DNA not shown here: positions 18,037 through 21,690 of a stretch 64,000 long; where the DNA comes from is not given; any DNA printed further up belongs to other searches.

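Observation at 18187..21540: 1117-aa phosphoesterase-like / KAP transmembrane NTPase fusion: candidate single-gene conflict system with an apparently degenerate effector domain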

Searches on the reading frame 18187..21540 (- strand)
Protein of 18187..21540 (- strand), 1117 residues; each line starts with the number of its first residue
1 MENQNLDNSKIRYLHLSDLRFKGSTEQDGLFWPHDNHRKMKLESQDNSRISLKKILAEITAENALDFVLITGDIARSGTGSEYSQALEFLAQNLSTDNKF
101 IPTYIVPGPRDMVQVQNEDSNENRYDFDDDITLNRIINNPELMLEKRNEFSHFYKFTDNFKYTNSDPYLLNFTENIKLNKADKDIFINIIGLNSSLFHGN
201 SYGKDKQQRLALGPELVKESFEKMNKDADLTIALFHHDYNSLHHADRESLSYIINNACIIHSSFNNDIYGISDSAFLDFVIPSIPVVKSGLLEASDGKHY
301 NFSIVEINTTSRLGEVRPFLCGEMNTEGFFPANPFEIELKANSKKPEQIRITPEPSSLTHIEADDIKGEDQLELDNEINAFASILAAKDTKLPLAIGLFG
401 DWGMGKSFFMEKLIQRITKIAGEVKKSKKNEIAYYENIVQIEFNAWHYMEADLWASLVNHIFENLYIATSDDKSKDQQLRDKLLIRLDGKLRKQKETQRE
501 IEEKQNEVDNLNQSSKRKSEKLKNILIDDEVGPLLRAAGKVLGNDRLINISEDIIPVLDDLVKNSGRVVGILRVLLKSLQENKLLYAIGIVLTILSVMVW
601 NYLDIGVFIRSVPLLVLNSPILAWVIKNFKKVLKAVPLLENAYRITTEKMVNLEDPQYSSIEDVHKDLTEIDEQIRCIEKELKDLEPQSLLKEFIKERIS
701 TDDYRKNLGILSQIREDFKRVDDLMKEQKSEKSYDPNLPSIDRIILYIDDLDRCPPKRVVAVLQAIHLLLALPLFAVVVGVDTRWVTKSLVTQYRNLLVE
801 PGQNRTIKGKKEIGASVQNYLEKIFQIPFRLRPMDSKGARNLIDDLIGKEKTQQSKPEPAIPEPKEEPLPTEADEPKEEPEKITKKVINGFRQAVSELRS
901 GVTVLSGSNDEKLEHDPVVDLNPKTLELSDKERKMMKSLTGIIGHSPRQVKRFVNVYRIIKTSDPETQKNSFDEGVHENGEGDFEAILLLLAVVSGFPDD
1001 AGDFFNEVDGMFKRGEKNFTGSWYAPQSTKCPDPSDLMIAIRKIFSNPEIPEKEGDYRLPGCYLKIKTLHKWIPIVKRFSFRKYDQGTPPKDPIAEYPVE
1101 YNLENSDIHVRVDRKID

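Call 6: search_protein_families(library=pfam, proteins=[window:18187-21540:-], max_evalue=1)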
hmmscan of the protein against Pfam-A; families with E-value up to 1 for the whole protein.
window:18187-21540:- (1117 aa): 8 families
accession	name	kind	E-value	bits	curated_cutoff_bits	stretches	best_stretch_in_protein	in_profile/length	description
PF07693.20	KAP_NTPase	-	1.5e-31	110.2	20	1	375-960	2-289/293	KAP family P-loop domain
PF00149.33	Metallophos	-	1.4e-05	26.1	21.5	1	12-198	2-160/191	Calcineurin-like phosphoesterase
PF10241.14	KxDL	-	0.029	15.1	27.2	1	486-523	10-47/86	Uncharacterized conserved protein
PF18488.6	WYL_3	-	0.037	14.8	25.3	1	690-727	7-44/63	WYL domain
PF15189.11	MEIOC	-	0.042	14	27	1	659-731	3-70/166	Meiosis-specific coiled-coil domain-containing protein MEIOC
PF13191.12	AAA_16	-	0.14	13.1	32.6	1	375-493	6-104/167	AAA ATPase domain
PF11855.13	DUF3375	-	0.2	10.9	28.6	1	658-727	130-197/474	Protein of unknown function (DUF3375)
PF00005.33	ABC_tran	-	0.28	12.2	25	1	396-489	14-80/137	ABC transporter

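Call 7: search_protein_families(library=padloc, proteins=[window:18187-21540:-], max_evalue=1)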
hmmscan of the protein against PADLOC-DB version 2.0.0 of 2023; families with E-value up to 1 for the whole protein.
window:18187-21540:- (1117 aa): 7 families
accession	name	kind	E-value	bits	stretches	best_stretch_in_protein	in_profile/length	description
PDLC02209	QatA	-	1.2e-18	65.2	2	717-843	177-293/646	-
PDLC02210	QatA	-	1.5e-13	48.1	2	369-489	9-114/593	-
PDLC04957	PDC-S20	-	6e-08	30.6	2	396-436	33-73/446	-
PDLC04958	PDC-S20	-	1.3e-05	22.7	2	737-831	169-254/458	-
PDLC04959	PDC-S20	-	5.3e-05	20.9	2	690-794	149-238/464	-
PDLC04956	PDC-S20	-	7.1e-05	20.4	2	740-766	178-204/450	-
PDLC02361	PifA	-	0.00015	18.5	2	369-420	16-67/720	PifA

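Call 8: search_protein_families(library=ncbifam, proteins=[window:18187-21540:-], max_evalue=1)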
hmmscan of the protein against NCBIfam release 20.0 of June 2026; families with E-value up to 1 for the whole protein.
window:18187-21540:- (1117 aa): 8 families
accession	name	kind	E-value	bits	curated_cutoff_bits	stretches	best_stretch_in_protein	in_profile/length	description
NF041923.1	QatA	equivalog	4e-24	85.2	600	2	739-855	198-304/628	Qat anti-phage system ATPase QatA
NF053861.1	DS8_antiphage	equivalog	4.5e-12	44.5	790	1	51-258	20-219/994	anti-phage protein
NF053862.1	DS9_1_antiphage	equivalog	5.2e-09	35.5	420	1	4-238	187-398/486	anti-phage phosphoesterase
TIGR00619.1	sbcd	subfamily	0.0059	16.4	77.65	1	14-117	4-92/252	exonuclease subunit SbcD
NF011646.0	PRK15064.1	equivalog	0.0084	14.6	762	1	396-444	348-396/530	ABC-F family ATPase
NF006505.0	PRK08939.1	equivalog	0.0097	15.2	228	1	337-419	100-182/306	primosomal protein DnaI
NF000355.4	ribo_prot_ABC_F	equivalog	0.049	12.5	380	1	396-436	342-382/499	ribosomal protection-like ABC-F family protein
NF045650.1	CD1247_Nterm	equivalog_domain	0.081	13.6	30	1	648-686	28-66/70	CD1247 N-terminal domain-containing protein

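Call 10: find_homologous_proteins(query=window:18187-21540:-, max_evalue=0.00001)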
Query window:18187-21540:- (1117 aa): 445 proteins with E <= 0.00001 among 8000 candidates; the best 120 are listed.
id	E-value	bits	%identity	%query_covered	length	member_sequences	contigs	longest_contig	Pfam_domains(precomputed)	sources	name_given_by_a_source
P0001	3.1e-104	368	35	65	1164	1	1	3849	PF07693.21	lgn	-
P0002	2.9e-101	358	32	72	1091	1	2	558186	PF07693.21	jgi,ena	jgi:hypothetical protein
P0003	4.0e-99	351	35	56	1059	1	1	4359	PF07693.21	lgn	-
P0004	2.5e-98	349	33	67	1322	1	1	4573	PF07693.21,PF04185.20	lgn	-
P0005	1.0e-97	347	33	66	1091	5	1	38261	PF01764.32,PF07693.21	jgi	jgi:Lipase (class 3)/KAP family P-loop domain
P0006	3.2e-97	345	33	58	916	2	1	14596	PF07693.21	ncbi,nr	ncbi:MAG TPA: P-loop NTPase fold protein [Pyrinomonadaceae bacterium]|nr:P-loop NTPase fold protein 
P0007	1.5e-96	343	31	65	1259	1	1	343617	PF13289.13,PF07693.21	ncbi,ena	-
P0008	1.8e-94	336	34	60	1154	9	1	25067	PF07693.21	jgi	jgi:hypothetical protein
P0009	5.3e-94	334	33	67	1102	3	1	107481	PF07693.21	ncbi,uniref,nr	ncbi:P-loop NTPase fold protein [Nitrosovibrio tenuis]|uniref:P-loop NTPase fold protein n=1 Tax=Nit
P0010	1.1e-93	333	34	60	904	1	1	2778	PF07693.21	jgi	jgi:hypothetical protein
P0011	1.2e-93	333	32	34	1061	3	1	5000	PF07693.21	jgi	jgi:hypothetical protein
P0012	1.3e-93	333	43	21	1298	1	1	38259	PF07693.21,PF13676.12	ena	-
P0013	6.7e-93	331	38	25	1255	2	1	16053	PF07693.21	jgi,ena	-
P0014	1.3e-92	330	34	62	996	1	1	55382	PF07693.21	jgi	jgi:hypothetical protein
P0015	1.9e-92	329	31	65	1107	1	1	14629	PF01878.25,PF07693.21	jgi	jgi:hypothetical protein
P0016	2.8e-92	329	32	60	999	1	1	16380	PF07693.21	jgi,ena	-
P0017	2.9e-92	329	36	44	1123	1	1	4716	PF07693.21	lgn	-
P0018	3.3e-92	328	31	67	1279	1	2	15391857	PF13289.13,PF07693.21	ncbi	ncbi:P-loop NTPase fold protein [Sorangium sp. So ce118]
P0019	3.4e-92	328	32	65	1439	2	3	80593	PF07693.21,PF00932.26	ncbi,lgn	-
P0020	3.6e-92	328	34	59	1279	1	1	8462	PF01582.26,PF07693.21,PF13676.12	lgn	-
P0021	5.0e-92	328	34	58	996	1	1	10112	PF07693.21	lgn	-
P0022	5.4e-92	328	31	60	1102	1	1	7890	PF07693.21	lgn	-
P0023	6.2e-92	327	34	57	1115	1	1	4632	PF01582.26,PF07693.21,PF13676.12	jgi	-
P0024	1.4e-91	326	32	60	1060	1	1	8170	PF07693.21,PF01048.27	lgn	-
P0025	3.2e-91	325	32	64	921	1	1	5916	PF07693.21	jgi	jgi:hypothetical protein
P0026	4.8e-91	325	37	31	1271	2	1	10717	PF07693.21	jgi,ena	-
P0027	5.4e-91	324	32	59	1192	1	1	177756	PF07693.21,PF13676.12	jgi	jgi:hypothetical protein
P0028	2.6e-90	322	32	62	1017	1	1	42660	PF07693.21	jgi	jgi:hypothetical protein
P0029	3.6e-90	322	34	31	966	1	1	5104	PF07693.21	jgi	-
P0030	4.1e-90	321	33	61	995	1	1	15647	PF07693.21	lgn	-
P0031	5.8e-90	321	31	66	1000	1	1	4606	PF07693.21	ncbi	-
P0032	6.6e-90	321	41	17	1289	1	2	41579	PF07693.21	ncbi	-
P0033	1.4e-89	320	33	34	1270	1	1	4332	PF07693.21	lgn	-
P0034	2.4e-89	319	30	36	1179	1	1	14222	PF07693.21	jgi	jgi:hypothetical protein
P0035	4.6e-89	318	32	56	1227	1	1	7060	PF07693.21,PF13676.12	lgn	-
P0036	1.3e-88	317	34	58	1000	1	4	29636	PF07693.21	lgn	-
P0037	1.4e-88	316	31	65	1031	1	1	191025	PF07693.21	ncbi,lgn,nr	ncbi:MAG: hypothetical protein KJ077_19930 [Anaerolineae bacterium]|nr:hypothetical protein [Anaerol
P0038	1.5e-88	316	31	64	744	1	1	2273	PF07693.21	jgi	jgi:hypothetical protein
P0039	1.6e-88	316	33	61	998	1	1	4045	PF07693.21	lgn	-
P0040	2.5e-88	316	33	60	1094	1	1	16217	PF07693.21,PF01048.27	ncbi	-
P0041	2.6e-88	316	31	61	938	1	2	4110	PF07693.21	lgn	-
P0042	3.0e-88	315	32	60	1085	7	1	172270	PF07693.21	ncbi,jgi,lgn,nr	ncbi:MAG: hypothetical protein K0S36_518 [Nitrosospira multiformis]|jgi:hypothetical protein|nr:hypo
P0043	4.4e-88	315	33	58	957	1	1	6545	PF07693.21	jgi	jgi:hypothetical protein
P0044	5.6e-88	314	31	67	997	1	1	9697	PF07693.21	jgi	-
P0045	6.3e-88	314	34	61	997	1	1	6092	PF07693.21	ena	-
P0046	6.4e-88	314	32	59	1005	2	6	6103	PF07693.21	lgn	-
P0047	8.9e-88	314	31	33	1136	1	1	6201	PF07693.21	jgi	jgi:hypothetical protein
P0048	1.2e-87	313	32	71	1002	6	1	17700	PF07693.21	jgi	-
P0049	1.4e-87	313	31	64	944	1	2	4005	PF07693.21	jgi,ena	jgi:hypothetical protein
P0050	1.5e-87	313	32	58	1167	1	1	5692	PF07693.21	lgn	-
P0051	2.3e-87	312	30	65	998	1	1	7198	PF07693.21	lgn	-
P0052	2.8e-87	312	33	59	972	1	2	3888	PF07693.21,PF13271.12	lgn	-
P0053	8.6e-87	310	31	65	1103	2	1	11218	PF07693.21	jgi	-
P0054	9.9e-87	310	32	58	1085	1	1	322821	PF07693.21,PF01048.27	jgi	jgi:nucleoside phosphorylase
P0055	1.1e-86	310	32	64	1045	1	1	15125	PF02861.26,PF07693.21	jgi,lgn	jgi:hypothetical protein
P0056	1.3e-86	310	33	62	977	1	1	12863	PF07693.21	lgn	-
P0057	1.6e-86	310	31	65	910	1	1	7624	PF07693.21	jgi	jgi:hypothetical protein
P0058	2.9e-86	309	31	66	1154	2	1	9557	PF07693.21,PF13676.12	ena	-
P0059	5.1e-86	308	33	58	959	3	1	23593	PF07693.21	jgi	jgi:hypothetical protein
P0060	5.5e-86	308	31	65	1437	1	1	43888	PF07693.21,PF00932.26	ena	-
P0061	7.2e-86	307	31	66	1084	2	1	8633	PF07693.21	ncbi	ncbi:MAG TPA: P-loop NTPase fold protein [Thermoanaerobaculia bacterium]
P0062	1.7e-85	306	32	58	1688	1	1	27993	PF07693.21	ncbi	-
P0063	2.3e-85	306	32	55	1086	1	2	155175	PF02861.26,PF07693.21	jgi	jgi:hypothetical protein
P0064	2.4e-85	306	29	65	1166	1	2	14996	PF07714.24,PF00069.32,PF07693.21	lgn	-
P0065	3.2e-85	305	33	58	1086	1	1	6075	PF02861.26,PF07693.21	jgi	jgi:hypothetical protein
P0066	9.1e-85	304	30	61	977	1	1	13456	PF08357.17,PF07693.21,PF13676.12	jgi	jgi:SEFIR domain/KAP family P-loop domain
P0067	1.4e-84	303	31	57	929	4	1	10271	PF07693.21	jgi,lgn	-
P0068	1.5e-84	303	31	65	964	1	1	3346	PF07693.21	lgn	-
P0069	1.7e-84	303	30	65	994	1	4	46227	PF10042.15,PF07693.21,PF28256.1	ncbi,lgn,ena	-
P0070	1.9e-84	303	30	64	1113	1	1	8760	PF07693.21,PF01734.28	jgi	jgi:predicted acylesterase/phospholipase RssA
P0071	2.5e-84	302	32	57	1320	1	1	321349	PF01582.26,PF07693.21,PF13676.12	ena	-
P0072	3.0e-84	302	30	66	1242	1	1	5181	PF07693.21,PF13676.12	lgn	-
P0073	5.3e-84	301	32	66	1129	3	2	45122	PF07693.21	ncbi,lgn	ncbi:MAG: P-loop NTPase fold protein [Phycisphaerales bacterium]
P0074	6.1e-84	301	32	58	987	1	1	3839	PF07693.21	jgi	jgi:hypothetical protein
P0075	6.5e-84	301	31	66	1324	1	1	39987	PF07693.21,PF05729.19,PF13401.13,PF13676.12,PF00931.29,PF13191.13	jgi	jgi:hypothetical protein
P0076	1.3e-83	300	32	58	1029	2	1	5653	PF07693.21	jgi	jgi:hypothetical protein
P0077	1.3e-83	300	31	64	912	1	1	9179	PF07693.21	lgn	-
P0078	1.3e-83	300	32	58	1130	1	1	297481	PF07693.21,PF13676.12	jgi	jgi:hypothetical protein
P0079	2.3e-83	299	31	57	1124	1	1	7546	PF07693.21,PF13676.12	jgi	jgi:TIR domain/KAP family P-loop domain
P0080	2.3e-83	299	31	58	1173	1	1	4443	PF07693.21,PF13676.12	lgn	-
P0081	3.1e-83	299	31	59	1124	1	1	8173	PF07693.21,PF13676.12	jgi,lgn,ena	-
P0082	5.8e-83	298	31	57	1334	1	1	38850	PF07693.21,PF13676.12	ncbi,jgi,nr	ncbi:MAG TPA: P-loop NTPase fold protein [Pyrinomonadaceae bacterium]|jgi:hypothetical protein|nr:P-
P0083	5.8e-83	298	32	58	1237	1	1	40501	PF07693.21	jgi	jgi:seryl-tRNA synthetase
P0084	7.1e-83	298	28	58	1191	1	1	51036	PF07693.21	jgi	jgi:hypothetical protein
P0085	9.8e-83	297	31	64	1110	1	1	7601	PF07693.21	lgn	-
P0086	1.0e-82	297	31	64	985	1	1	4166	PF13365.13,PF07693.21,PF00089.33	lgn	-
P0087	1.1e-82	297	32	58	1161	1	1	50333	PF07693.21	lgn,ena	-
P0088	1.2e-82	297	33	58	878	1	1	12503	PF07693.21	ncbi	-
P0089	2.3e-82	296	30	55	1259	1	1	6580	PF08357.17,PF07693.21,PF13676.12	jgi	jgi:hypothetical protein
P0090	2.4e-82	296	33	58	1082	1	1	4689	PF07693.21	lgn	-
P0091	3.0e-82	295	32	58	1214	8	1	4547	PF07693.21,PF13676.12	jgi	-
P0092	3.7e-82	295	33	39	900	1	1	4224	PF07693.21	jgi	jgi:hypothetical protein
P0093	4.3e-82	295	30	61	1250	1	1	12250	PF08357.17,PF07693.21,PF13676.12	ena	-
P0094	7.1e-82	294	33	31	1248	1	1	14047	PF07693.21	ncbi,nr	ncbi:MAG: hypothetical protein KDC98_09660 [Planctomycetes bacterium]|nr:hypothetical protein [Planc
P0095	1.5e-81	293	28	65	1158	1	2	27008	PF02861.26,PF07693.21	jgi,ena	-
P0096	1.6e-81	293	35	30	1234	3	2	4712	PF07693.21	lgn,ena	-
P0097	2.0e-81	293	30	57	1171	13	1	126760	PF07714.24,PF00069.32,PF13240.12,PF07693.21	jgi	-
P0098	3.9e-81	292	32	58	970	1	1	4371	PF07693.21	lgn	-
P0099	4.7e-81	291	31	59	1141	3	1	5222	PF07693.21,PF13676.12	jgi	jgi:TIR domain-containing protein/KAP-like P-loop domain-containing protein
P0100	5.2e-81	291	31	65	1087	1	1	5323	PF07693.21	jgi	jgi:hypothetical protein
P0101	7.0e-81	291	32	58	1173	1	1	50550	PF07693.21,PF13676.12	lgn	-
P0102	7.4e-81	291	29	65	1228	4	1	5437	PF02861.26,PF07693.21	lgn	-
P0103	9.4e-81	290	31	58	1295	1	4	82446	PF07693.21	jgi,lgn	jgi:hypothetical protein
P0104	1.3e-80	290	33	44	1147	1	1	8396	PF07693.21,PF13676.12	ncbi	ncbi:MAG TPA: P-loop NTPase fold protein [Thermoanaerobaculia bacterium]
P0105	1.4e-80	290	32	65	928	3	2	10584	PF07693.21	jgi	jgi:hypothetical protein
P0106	1.7e-80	290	31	59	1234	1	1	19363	PF02861.26,PF07693.21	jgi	jgi:hypothetical protein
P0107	2.4e-80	289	32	58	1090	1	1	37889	PF07693.21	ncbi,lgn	-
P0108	2.9e-80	289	33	64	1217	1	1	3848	PF02861.26,PF07693.21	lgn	-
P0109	3.6e-80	289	35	29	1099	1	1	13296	PF25174.2,PF24814.2,PF07693.21,PF23381.2,PF25173.2,PF12894.14,PF24807.2,PF00400.39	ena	-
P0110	4.6e-80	288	30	65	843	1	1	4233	PF07693.21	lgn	-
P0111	9.9e-80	287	29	66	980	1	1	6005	PF07693.21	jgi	jgi:hypothetical protein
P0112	1.2e-79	287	31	65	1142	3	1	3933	PF02861.26,PF07693.21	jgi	jgi:hypothetical protein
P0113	1.5e-79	286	29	67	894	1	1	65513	PF07693.21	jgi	jgi:hypothetical protein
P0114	1.6e-79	286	36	32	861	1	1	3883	PF07693.21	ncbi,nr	ncbi:MAG TPA: P-loop NTPase fold protein [Chloroflexia bacterium]|nr:P-loop NTPase fold protein [Chl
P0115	1.7e-79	286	30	65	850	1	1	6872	PF07693.21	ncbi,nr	ncbi:MAG TPA: P-loop NTPase fold protein [Longimicrobiaceae bacterium]|nr:P-loop NTPase fold protein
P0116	2.1e-79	286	31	65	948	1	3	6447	PF07693.21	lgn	-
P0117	2.4e-79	286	30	58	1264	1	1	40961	PF08357.17,PF07693.21,PF13676.12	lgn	-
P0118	2.7e-79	286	31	64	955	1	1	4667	PF07693.21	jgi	jgi:hypothetical protein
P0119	3.8e-79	285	31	58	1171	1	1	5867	PF07693.21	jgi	-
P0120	3.8e-79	285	31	59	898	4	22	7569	PF07693.21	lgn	-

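Call 12: search_solved_structures(query=window:18187-21540:-, max_evalue=1, show_alignments=2)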
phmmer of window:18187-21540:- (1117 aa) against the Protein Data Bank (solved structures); distinct sequences matched with E-value up to 1: 0.

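Call 30: find_encoding_contigs(protein=P0002, flank=8000, max_places=3)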
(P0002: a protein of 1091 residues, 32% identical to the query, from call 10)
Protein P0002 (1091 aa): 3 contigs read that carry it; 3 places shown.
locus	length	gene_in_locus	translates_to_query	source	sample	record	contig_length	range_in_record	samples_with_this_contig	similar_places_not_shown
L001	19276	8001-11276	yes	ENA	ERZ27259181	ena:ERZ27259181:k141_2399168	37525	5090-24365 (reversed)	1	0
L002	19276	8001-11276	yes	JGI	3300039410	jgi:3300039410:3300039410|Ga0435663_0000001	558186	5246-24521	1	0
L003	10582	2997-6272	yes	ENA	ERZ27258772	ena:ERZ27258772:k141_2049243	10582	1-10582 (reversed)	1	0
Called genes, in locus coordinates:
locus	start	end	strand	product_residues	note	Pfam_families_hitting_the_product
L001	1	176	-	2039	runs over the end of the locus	PF01833:TIG, PF20148:DUF6531 (faint), PF25023:TEN_YD-shell (faint), PF05593:RHS_repeat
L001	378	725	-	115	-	PF01740:STAS, PF13466:STAS_2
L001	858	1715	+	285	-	PF13650:Asp_protease_2, PF13975:gag-asp_proteas, PF13650:Asp_protease_2 (weak)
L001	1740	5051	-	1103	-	PF02837:Glyco_hydro_2_N (weak), PF02836:Glyco_hydro_2_C (weak), PF00754:F5_F8_type_C, PF22633:F5_F8_type_C_2 (weak)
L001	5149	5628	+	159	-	PF13527:Acetyltransf_9 (weak), PF00583:Acetyltransf_1, PF13673:Acetyltransf_10, PF13508:Acetyltransf_7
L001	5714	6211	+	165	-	-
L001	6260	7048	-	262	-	PF03848:TehB, PF08003:Methyltransf_9 (weak), PF13489:Methyltransf_23, PF07021:MetW, PF13847:Methyltransf_31, PF08241:Methyltransf_11, PF08242:Methyltransf_12 (weak), PF13649:Methyltransf_25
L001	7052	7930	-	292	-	PF13176:TPR_7 (faint), PF13181:TPR_8 (faint), PF13424:TPR_12 (faint), PF13432:TPR_16 (faint), PF13174:TPR_6 (faint), PF13428:TPR_14 (faint), PF00515:TPR_1 (weak), PF07719:TPR_2 (weak)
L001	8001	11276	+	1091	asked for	PF07693:KAP_NTPase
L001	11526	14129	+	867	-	PF12704:MacB_PCD, PF02687:FtsX, PF12704:MacB_PCD, PF02687:FtsX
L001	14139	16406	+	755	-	PF13620:CarboxypepD_reg, PF13715:CarbopepD_reg_2, PF07715:Plug (weak)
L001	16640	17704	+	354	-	PF03193:RsgA_GTPase, PF00005:ABC_tran, PF01926:MMR_HSR1 (weak)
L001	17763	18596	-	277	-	-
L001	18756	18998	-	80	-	-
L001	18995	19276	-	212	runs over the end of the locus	-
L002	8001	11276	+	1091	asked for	PF07693:KAP_NTPase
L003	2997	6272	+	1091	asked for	PF07693:KAP_NTPase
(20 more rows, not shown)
